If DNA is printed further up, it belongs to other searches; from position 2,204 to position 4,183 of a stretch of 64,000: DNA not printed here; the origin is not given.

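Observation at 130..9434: Tandem paralogous TPR-membrane proteins, a B12-radical SAM protein, a YfhO-like membrane protein and a TPR protein: candidate envelope glycosylation cluster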

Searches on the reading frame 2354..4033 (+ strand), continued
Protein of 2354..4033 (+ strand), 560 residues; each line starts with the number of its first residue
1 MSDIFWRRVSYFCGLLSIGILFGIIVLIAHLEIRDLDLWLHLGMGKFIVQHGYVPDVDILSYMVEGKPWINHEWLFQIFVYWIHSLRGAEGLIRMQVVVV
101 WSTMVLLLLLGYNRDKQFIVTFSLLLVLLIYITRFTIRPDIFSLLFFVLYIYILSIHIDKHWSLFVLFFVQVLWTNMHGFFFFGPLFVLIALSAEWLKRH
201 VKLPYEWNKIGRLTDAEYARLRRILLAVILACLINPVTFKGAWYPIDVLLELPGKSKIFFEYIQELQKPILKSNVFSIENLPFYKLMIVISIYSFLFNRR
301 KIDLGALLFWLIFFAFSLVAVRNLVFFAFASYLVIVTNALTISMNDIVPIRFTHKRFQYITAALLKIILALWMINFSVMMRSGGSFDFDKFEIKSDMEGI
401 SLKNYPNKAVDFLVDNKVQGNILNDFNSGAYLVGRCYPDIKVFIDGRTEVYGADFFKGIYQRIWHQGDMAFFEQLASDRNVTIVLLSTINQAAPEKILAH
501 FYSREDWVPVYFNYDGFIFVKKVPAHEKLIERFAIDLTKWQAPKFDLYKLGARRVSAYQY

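Call 88: search_protein_families(library=pfam, proteins=[P0225, P0241, P0258, P0264, P0272, P0276, P0284, P0287, P0297, P0292], max_evalue=0.01)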
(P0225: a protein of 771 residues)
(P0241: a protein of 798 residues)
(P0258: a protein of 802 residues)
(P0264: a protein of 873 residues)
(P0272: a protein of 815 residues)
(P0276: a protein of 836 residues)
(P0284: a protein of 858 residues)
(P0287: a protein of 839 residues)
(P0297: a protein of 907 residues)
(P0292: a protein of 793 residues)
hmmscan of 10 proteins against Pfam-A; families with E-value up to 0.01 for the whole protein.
P0225 (771 aa): 23 families
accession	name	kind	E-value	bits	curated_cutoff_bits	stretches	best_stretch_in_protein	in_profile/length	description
PF07719.23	TPR_2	-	1.8e-35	118.5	27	3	622-654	1-33/34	Tetratricopeptide repeat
PF13414.12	TPR_11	-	1.6e-33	114.6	26.8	4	595-634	1-40/42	TPR repeat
PF00515.34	TPR_1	-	4e-33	112.3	27.8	4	622-655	1-34/34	Tetratricopeptide repeat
PF13181.12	TPR_8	-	5.6e-27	92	25.7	2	622-654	1-33/34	Tetratricopeptide repeat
PF13431.12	TPR_17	-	3.3e-26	89.8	24.4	3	611-637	2-28/34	Tetratricopeptide repeat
PF13424.12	TPR_12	-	1.2e-21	77.1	30.1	2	586-652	1-75/77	Tetratricopeptide repeat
PF13432.12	TPR_16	-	3.9e-19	69.2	32.7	2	564-619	7-62/65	Tetratricopeptide repeat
PF13428.12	TPR_14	-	1.8e-17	62.5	23.5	0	658-697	3-42/44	Tetratricopeptide repeat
PF14559.12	TPR_19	-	6.8e-16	58.8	25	2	635-693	4-62/68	Tetratricopeptide repeat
PF13374.12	TPR_10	-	2.9e-13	49.8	27.5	0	622-651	2-31/42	Tetratricopeptide repeat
PF13174.12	TPR_6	-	1.1e-11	45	26.3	0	662-688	6-32/33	Tetratricopeptide repeat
PF24575.1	TPR_Slam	-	5.2e-10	40.1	35.2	0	631-675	56-100/104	Surface lipoprotein assembly modifier, N-terminal TPR repeats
PF13176.12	TPR_7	-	7.4e-10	38.6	27.9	0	660-690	3-33/36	Tetratricopeptide repeat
PF23914.1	TPR_CcmH_CycH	-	1.1e-09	38.8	42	1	613-719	41-150/158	Cytochrome c-type biogenesis protein H TPR domain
PF13429.12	TPR_15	-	5.1e-07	29.8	26.2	1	643-743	136-233/280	Tetratricopeptide repeat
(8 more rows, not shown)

P0241 (798 aa): 19 families
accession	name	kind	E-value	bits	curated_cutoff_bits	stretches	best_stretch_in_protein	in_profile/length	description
PF00515.34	TPR_1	-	1.3e-39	132.8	27.8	5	610-640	2-32/34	Tetratricopeptide repeat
PF07719.23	TPR_2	-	3.9e-37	123.7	27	5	609-640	1-32/34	Tetratricopeptide repeat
PF13414.12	TPR_11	-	2.8e-32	110.6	26.8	4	582-623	1-42/42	TPR repeat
PF13431.12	TPR_17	-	3.8e-31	105.2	24.4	4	597-629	1-33/34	Tetratricopeptide repeat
PF13181.12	TPR_8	-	2.3e-30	102.5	25.7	3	610-640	2-32/34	Tetratricopeptide repeat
PF13424.12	TPR_12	-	1.9e-19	70.1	30.1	3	580-638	8-74/77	Tetratricopeptide repeat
PF14559.12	TPR_19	-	6.6e-16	58.8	25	1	587-632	3-48/68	Tetratricopeptide repeat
PF13428.12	TPR_14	-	2.8e-14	52.7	23.5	1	578-618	4-44/44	Tetratricopeptide repeat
PF13432.12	TPR_16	-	2.4e-13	50.7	32.7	1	580-642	2-64/65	Tetratricopeptide repeat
PF13374.12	TPR_10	-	2.9e-13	49.8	27.5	0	611-637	4-30/42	Tetratricopeptide repeat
PF13371.12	TPR_9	-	7.1e-13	48.8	35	1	582-641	2-61/73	Tetratricopeptide repeat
PF23914.1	TPR_CcmH_CycH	-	6e-11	42.9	42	2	683-774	56-150/158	Cytochrome c-type biogenesis protein H TPR domain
PF13176.12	TPR_7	-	1.4e-09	37.7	27.9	1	611-637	1-29/36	Tetratricopeptide repeat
PF25063.1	ARM_TT21_C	-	6.4e-09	36.4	35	1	571-674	91-195/209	Tetratricopeptide repeat protein 21 C-terminal ARM domain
PF13174.12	TPR_6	-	1.2e-07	32.4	26.3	0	645-674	2-31/33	Tetratricopeptide repeat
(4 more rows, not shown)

P0258 (802 aa): 25 families
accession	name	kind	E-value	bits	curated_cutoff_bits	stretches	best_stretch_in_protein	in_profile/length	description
PF00515.34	TPR_1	-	1.2e-47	158.3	27.8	6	715-747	2-34/34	Tetratricopeptide repeat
PF07719.23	TPR_2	-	1.5e-46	153.1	27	6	612-644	1-33/34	Tetratricopeptide repeat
PF13414.12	TPR_11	-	3.3e-44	148.7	26.8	5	721-762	1-42/42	TPR repeat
PF13431.12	TPR_17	-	3.4e-33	111.6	24.4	2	737-768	2-33/34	Tetratricopeptide repeat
PF13181.12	TPR_8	-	7.6e-33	110.3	25.7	5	748-779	1-32/34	Tetratricopeptide repeat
PF13424.12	TPR_12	-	4.5e-29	100.9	30.1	3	573-640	5-73/77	Tetratricopeptide repeat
PF13428.12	TPR_14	-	1.4e-24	84.5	23.5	1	749-788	2-41/44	Tetratricopeptide repeat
PF14559.12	TPR_19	-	3.6e-24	85.3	25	3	726-783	3-60/68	Tetratricopeptide repeat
PF13432.12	TPR_16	-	3.4e-22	78.9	32.7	3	618-680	3-65/65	Tetratricopeptide repeat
PF13176.12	TPR_7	-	1.5e-21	75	27.9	1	716-744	1-29/36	Tetratricopeptide repeat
PF13174.12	TPR_6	-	1.2e-20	73.1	26.3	1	750-781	2-33/33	Tetratricopeptide repeat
PF13374.12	TPR_10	-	1.4e-13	50.8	27.5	1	612-640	2-30/42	Tetratricopeptide repeat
PF24575.1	TPR_Slam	-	6.5e-13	49.5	35.2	1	574-616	50-92/104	Surface lipoprotein assembly modifier, N-terminal TPR repeats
PF25063.1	ARM_TT21_C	-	1.3e-09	38.7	35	1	715-775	96-156/209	Tetratricopeptide repeat protein 21 C-terminal ARM domain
PF23914.1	TPR_CcmH_CycH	-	2.1e-09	37.8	42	1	686-779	56-152/158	Cytochrome c-type biogenesis protein H TPR domain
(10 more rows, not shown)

P0264 (873 aa): 24 families
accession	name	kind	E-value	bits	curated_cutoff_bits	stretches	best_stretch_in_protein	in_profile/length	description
PF00515.34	TPR_1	-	1.2e-54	180.4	27.8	6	689-721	2-34/34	Tetratricopeptide repeat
PF07719.23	TPR_2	-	7.1e-46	151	27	4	723-754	2-33/34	Tetratricopeptide repeat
PF13414.12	TPR_11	-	9.3e-42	140.9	26.8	5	697-736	3-42/42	TPR repeat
PF13431.12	TPR_17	-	6.7e-35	116.9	24.4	2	710-743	1-34/34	Tetratricopeptide repeat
PF13432.12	TPR_16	-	1.5e-32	112.1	32.7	4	670-721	13-64/65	Tetratricopeptide repeat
PF13181.12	TPR_8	-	1.8e-29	99.8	25.7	3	828-858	3-33/34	Tetratricopeptide repeat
PF13424.12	TPR_12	-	7.3e-23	81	30.1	2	653-718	2-75/77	Tetratricopeptide repeat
PF13371.12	TPR_9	-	1.1e-20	73.8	35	2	696-755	3-62/73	Tetratricopeptide repeat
PF13428.12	TPR_14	-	2.5e-19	68.3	23.5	0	693-730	6-43/44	Tetratricopeptide repeat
PF14559.12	TPR_19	-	4.3e-16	59.4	25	1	699-757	2-60/68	Tetratricopeptide repeat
PF13174.12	TPR_6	-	3.8e-11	43.3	26.3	0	655-685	1-31/33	Tetratricopeptide repeat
PF25062.1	ARM_TT21_N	-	5.1e-09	36.6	40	1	706-833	80-209/222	Tetratricopeptide repeat protein 21 N-terminal ARM repeat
PF13374.12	TPR_10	-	1.4e-08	34.9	27.5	1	690-717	4-31/42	Tetratricopeptide repeat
PF23914.1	TPR_CcmH_CycH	-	1.7e-08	34.9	42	1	645-757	41-156/158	Cytochrome c-type biogenesis protein H TPR domain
PF25063.1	ARM_TT21_C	-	4.8e-07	30.3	35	1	603-755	5-162/209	Tetratricopeptide repeat protein 21 C-terminal ARM domain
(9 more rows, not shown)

P0272 (815 aa): 25 families
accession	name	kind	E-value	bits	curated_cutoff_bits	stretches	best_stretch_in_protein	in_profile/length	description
PF07719.23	TPR_2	-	4.9e-38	126.5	27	4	578-611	1-34/34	Tetratricopeptide repeat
PF00515.34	TPR_1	-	3.8e-37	125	27.8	4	578-611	1-34/34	Tetratricopeptide repeat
PF13181.12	TPR_8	-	2.9e-30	102.2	25.7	4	772-802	2-32/34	Tetratricopeptide repeat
PF13414.12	TPR_11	-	1.1e-29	102.2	26.8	3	678-717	3-42/42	TPR repeat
PF14559.12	TPR_19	-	2.2e-26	92.4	25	4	681-746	3-67/68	Tetratricopeptide repeat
PF13431.12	TPR_17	-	3.6e-24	83.4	24.4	2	760-791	2-33/34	Tetratricopeptide repeat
PF13428.12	TPR_14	-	3.7e-23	80.1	23.5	2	705-746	3-44/44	Tetratricopeptide repeat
PF13424.12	TPR_12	-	1.2e-21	77.1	30.1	4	738-801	4-75/77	Tetratricopeptide repeat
PF13432.12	TPR_16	-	4.4e-21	75.4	32.7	3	549-605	2-58/65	Tetratricopeptide repeat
PF13176.12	TPR_7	-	5.9e-19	66.9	27.9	1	739-769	1-33/36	Tetratricopeptide repeat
PF13371.12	TPR_9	-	1.1e-16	61.1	35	3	550-611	1-62/73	Tetratricopeptide repeat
PF13174.12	TPR_6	-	4.4e-16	58.8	26.3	0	775-802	4-31/33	Tetratricopeptide repeat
PF24575.1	TPR_Slam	-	3.2e-14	53.6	35.2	2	675-726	53-104/104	Surface lipoprotein assembly modifier, N-terminal TPR repeats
PF14561.12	TPR_20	-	2.8e-12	47.2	25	1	688-763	7-84/90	Tetratricopeptide repeat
PF13429.12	TPR_15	-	1.9e-09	37.8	26.2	1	550-646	152-248/280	Tetratricopeptide repeat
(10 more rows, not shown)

P0276 (836 aa): 22 families
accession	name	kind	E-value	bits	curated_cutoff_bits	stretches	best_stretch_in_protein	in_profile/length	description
PF13414.12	TPR_11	-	1.5e-33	114.6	26.8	4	677-712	4-39/42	TPR repeat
PF07719.23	TPR_2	-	1.4e-31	106.4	27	3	669-700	3-34/34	Tetratricopeptide repeat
PF00515.34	TPR_1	-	2.9e-30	103.3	27.8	3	670-700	4-34/34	Tetratricopeptide repeat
PF13181.12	TPR_8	-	3.1e-28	95.9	25.7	2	670-700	4-34/34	Tetratricopeptide repeat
PF13432.12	TPR_16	-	1.2e-25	90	32.7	4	672-732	2-62/65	Tetratricopeptide repeat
PF13431.12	TPR_17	-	1.4e-24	84.7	24.4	1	622-653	2-33/34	Tetratricopeptide repeat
PF14559.12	TPR_19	-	1.3e-22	80.3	25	4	679-744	3-67/68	Tetratricopeptide repeat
PF13428.12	TPR_14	-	1.2e-18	66.2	23.5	2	672-708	6-42/44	Tetratricopeptide repeat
PF13424.12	TPR_12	-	5.7e-16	58.9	30.1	3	633-696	3-74/77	Tetratricopeptide repeat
PF25063.1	ARM_TT21_C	-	6.1e-10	39.8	35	1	601-702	97-199/209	Tetratricopeptide repeat protein 21 C-terminal ARM domain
PF13371.12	TPR_9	-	4.4e-08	33.5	35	1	606-660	2-56/73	Tetratricopeptide repeat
PF13176.12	TPR_7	-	4.7e-08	33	27.9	0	671-687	3-19/36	Tetratricopeptide repeat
PF12895.13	ANAPC3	-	3.8e-07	30.7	27.2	0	646-704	2-59/82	Anaphase-promoting complex, cyclosome, subunit 3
PF13374.12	TPR_10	-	1.7e-06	28.3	27.5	0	633-661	2-30/42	Tetratricopeptide repeat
PF13174.12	TPR_6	-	2e-05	25.4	26.3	0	671-698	4-31/33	Tetratricopeptide repeat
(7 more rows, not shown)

P0284 (858 aa): 21 families
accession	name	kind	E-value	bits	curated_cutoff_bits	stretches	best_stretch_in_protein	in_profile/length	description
PF00515.34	TPR_1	-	1.2e-20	72.9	27.8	2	668-696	1-29/34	Tetratricopeptide repeat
PF07719.23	TPR_2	-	1.2e-19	69.2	27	0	639-666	6-33/34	Tetratricopeptide repeat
PF13414.12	TPR_11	-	7.9e-19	67.5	26.8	2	641-682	1-42/42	TPR repeat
PF13181.12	TPR_8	-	1.4e-17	62.7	25.7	1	670-696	3-29/34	Tetratricopeptide repeat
PF13431.12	TPR_17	-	1.5e-16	59.6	24.4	1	773-805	2-34/34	Tetratricopeptide repeat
PF13432.12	TPR_16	-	1.5e-14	54.5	32.7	2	610-664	7-61/65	Tetratricopeptide repeat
PF13424.12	TPR_12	-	4.8e-14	52.7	30.1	2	667-730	2-73/77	Tetratricopeptide repeat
PF14559.12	TPR_19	-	1.7e-13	51.1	25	2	681-739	4-62/68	Tetratricopeptide repeat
PF13428.12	TPR_14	-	3.9e-12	46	23.5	0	637-675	4-42/44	Tetratricopeptide repeat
PF13371.12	TPR_9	-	6.1e-10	39.4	35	1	762-815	7-60/73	Tetratricopeptide repeat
PF13174.12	TPR_6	-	1.1e-08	35.6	26.3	0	639-665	5-31/33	Tetratricopeptide repeat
PF09976.15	TPR_21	-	2.2e-08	34.5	25.5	2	619-701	95-179/193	Tetratricopeptide repeat-like domain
PF13176.12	TPR_7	-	2.8e-07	30.6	27.9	0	640-661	5-28/36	Tetratricopeptide repeat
PF13374.12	TPR_10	-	8.2e-06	26.1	27.5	0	789-807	7-25/42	Tetratricopeptide repeat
PF14561.12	TPR_20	-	0.00011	22.9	25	0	622-696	10-86/90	Tetratricopeptide repeat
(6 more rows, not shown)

P0287 (839 aa): 18 families
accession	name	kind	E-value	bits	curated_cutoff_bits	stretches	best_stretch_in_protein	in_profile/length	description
PF07719.23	TPR_2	-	1.6e-25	87.5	27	2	790-818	6-34/34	Tetratricopeptide repeat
PF00515.34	TPR_1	-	1e-22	79.3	27.8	2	790-818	6-34/34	Tetratricopeptide repeat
PF13432.12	TPR_16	-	6.4e-21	74.9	32.7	3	757-816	3-62/65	Tetratricopeptide repeat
PF13431.12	TPR_17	-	1.4e-19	69.1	24.4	1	671-700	1-30/34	Tetratricopeptide repeat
PF13428.12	TPR_14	-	8e-18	63.6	23.5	0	685-723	3-41/44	Tetratricopeptide repeat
PF13181.12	TPR_8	-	3.3e-16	58.4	25.7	0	754-784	4-34/34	Tetratricopeptide repeat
PF13424.12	TPR_12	-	6.9e-16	58.6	30.1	2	588-645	17-75/77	Tetratricopeptide repeat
PF14559.12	TPR_19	-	1.5e-15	57.7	25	2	662-724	4-66/68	Tetratricopeptide repeat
PF13414.12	TPR_11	-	1e-13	51.2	26.8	0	762-798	5-41/42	TPR repeat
PF12895.13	ANAPC3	-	2.3e-10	41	27.2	1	664-738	4-77/82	Anaphase-promoting complex, cyclosome, subunit 3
PF13374.12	TPR_10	-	4.5e-08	33.3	27.5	0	617-645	4-32/42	Tetratricopeptide repeat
PF13371.12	TPR_9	-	3.2e-07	30.7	35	0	690-748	2-60/73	Tetratricopeptide repeat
PF13176.12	TPR_7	-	2.7e-06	27.4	27.9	0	617-645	1-29/36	Tetratricopeptide repeat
PF07721.20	TPR_4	-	6.9e-06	26.6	27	0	616-635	2-21/26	Tetratricopeptide repeat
PF25063.1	ARM_TT21_C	-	0.00055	20.3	35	0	723-778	101-156/209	Tetratricopeptide repeat protein 21 C-terminal ARM domain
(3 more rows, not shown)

P0297 (907 aa): 20 families
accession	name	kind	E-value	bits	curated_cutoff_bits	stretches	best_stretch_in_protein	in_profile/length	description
PF07719.23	TPR_2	-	3.6e-28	95.8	27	3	822-853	2-33/34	Tetratricopeptide repeat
PF13414.12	TPR_11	-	9.3e-27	92.9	26.8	2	828-869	1-42/42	TPR repeat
PF13431.12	TPR_17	-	3.7e-25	86.5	24.4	3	605-636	2-33/34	Tetratricopeptide repeat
PF00515.34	TPR_1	-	1.1e-24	85.6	27.8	4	856-887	2-33/34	Tetratricopeptide repeat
PF13181.12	TPR_8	-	1.1e-24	84.8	25.7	1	856-887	2-33/34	Tetratricopeptide repeat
PF14559.12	TPR_19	-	7.5e-22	77.9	25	2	831-892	1-62/68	Tetratricopeptide repeat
PF13428.12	TPR_14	-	4.4e-19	67.5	23.5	0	621-657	6-42/44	Tetratricopeptide repeat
PF13432.12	TPR_16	-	5.9e-19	68.6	32.7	4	727-782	5-57/65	Tetratricopeptide repeat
PF13424.12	TPR_12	-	6.9e-17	61.9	30.1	1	586-647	14-76/77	Tetratricopeptide repeat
PF13176.12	TPR_7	-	8.1e-10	38.5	27.9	0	861-889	5-33/36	Tetratricopeptide repeat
PF13371.12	TPR_9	-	1.4e-07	31.8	35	1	831-895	5-69/73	Tetratricopeptide repeat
PF23914.1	TPR_CcmH_CycH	-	1.7e-07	31.7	42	1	810-887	39-119/158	Cytochrome c-type biogenesis protein H TPR domain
PF14561.12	TPR_20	-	3e-07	31.1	25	0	806-849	7-50/90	Tetratricopeptide repeat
PF13374.12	TPR_10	-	4.2e-07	30.2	27.5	0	618-644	4-30/42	Tetratricopeptide repeat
PF24575.1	TPR_Slam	-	3.4e-06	27.9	35.2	0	830-877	56-103/104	Surface lipoprotein assembly modifier, N-terminal TPR repeats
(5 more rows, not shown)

P0292 (793 aa): 21 families
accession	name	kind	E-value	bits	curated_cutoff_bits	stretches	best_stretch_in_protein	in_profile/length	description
PF00515.34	TPR_1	-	3.3e-21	74.6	27.8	2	673-700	3-30/34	Tetratricopeptide repeat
PF07719.23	TPR_2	-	1.2e-19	69.1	27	2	594-627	1-34/34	Tetratricopeptide repeat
PF13181.12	TPR_8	-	1.4e-17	62.7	25.7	1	594-627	1-34/34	Tetratricopeptide repeat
PF14559.12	TPR_19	-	2e-17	63.7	25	3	576-636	7-67/68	Tetratricopeptide repeat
PF13431.12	TPR_17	-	8.3e-17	60.4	24.4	2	730-762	2-34/34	Tetratricopeptide repeat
PF13428.12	TPR_14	-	1.4e-15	56.7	23.5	1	595-637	2-44/44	Tetratricopeptide repeat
PF13424.12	TPR_12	-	4.7e-15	56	30.1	3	566-626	9-77/77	Tetratricopeptide repeat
PF13432.12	TPR_16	-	1.5e-10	41.8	32.7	2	712-771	2-62/65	Tetratricopeptide repeat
PF13414.12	TPR_11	-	4.7e-09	36.2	26.8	0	577-608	11-42/42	TPR repeat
PF25064.1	ARM_TT21_5th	-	8e-09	36.3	27.8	0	653-730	17-95/117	TT21 fifth ARM repeats domain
PF13176.12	TPR_7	-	1.6e-08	34.4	27.9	0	712-743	4-35/36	Tetratricopeptide repeat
PF12569.14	NatA_aux_su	-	3.2e-08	33.4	33.3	1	566-627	198-259/515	N-terminal acetyltransferase A, auxiliary subunit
PF13374.12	TPR_10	-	1.4e-06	28.6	27.5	0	594-622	2-30/42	Tetratricopeptide repeat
PF13371.12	TPR_9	-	4.8e-06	26.9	35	0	578-625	13-60/73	Tetratricopeptide repeat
PF17874.7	TPR_MalT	-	6.1e-05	22.9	45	0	648-740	58-155/336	MalT-like TPR region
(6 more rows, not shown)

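Call 89: list_cluster_members(proteins=[P0225, P0241, P0258, P0264, P0272, P0276, P0284, P0287, P0297, P0292])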
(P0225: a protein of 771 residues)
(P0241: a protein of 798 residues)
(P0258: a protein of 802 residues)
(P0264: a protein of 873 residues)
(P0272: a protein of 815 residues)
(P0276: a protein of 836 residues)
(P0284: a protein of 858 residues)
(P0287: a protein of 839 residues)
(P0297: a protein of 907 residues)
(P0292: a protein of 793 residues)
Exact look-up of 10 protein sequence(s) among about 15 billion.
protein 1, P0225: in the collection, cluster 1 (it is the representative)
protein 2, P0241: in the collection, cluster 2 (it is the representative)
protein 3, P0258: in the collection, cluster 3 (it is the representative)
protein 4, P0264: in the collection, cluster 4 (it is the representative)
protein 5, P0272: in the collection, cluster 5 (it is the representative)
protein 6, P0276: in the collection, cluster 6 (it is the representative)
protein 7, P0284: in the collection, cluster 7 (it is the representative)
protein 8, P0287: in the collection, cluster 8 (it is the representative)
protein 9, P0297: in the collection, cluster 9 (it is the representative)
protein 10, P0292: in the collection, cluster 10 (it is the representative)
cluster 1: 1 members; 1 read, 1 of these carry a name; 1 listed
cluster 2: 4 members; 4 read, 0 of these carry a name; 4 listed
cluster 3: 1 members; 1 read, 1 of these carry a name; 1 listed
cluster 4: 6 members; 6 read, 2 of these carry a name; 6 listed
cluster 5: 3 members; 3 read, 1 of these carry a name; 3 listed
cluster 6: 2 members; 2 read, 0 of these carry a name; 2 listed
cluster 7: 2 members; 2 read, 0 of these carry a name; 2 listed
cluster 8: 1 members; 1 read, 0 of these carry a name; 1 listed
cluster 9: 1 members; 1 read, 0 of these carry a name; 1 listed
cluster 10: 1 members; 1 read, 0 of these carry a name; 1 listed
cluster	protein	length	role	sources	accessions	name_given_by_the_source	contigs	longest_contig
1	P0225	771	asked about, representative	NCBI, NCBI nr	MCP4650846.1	MAG: tetratricopeptide repeat protein [PVC group bacterium] | tetratricopeptide repeat protein [PVC group bacterium]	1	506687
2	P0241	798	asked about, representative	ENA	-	-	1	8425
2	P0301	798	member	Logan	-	-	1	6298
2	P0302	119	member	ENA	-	-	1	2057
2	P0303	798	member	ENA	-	-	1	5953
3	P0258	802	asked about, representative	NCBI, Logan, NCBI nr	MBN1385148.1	MAG: tetratricopeptide repeat protein [Elusimicrobia bacterium] | tetratricopeptide repeat protein [Elusimicrobiota bacterium]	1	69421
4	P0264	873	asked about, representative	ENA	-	-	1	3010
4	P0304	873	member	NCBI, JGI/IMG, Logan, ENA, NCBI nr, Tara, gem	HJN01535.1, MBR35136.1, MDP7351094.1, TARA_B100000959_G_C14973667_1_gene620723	MAG: tetratricopeptide repeat protein [Nitrospinota bacterium] | tetratricopeptide (TPR) repeat protein | hypothetical protein [Nitrospinota bacterium]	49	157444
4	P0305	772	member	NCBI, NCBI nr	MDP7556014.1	MAG: tetratricopeptide repeat protein, partial [Nitrospinota bacterium] | tetratricopeptide repeat protein [Nitrospinota bacterium]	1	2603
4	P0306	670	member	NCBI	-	-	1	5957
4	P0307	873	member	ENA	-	-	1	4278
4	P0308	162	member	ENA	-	-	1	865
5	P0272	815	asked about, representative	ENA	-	-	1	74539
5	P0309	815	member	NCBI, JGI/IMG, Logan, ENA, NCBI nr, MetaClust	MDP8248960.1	MAG: tetratricopeptide repeat protein [Candidatus Tritonobacter lacicola] | tetratricopeptide repeat protein [Candidatus Tritonobacter lacicola] | \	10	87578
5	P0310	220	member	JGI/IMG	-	-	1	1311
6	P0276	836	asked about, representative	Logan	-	-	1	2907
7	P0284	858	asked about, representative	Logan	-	-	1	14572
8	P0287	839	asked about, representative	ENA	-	-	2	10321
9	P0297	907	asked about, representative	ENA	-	-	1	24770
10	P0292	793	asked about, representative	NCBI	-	-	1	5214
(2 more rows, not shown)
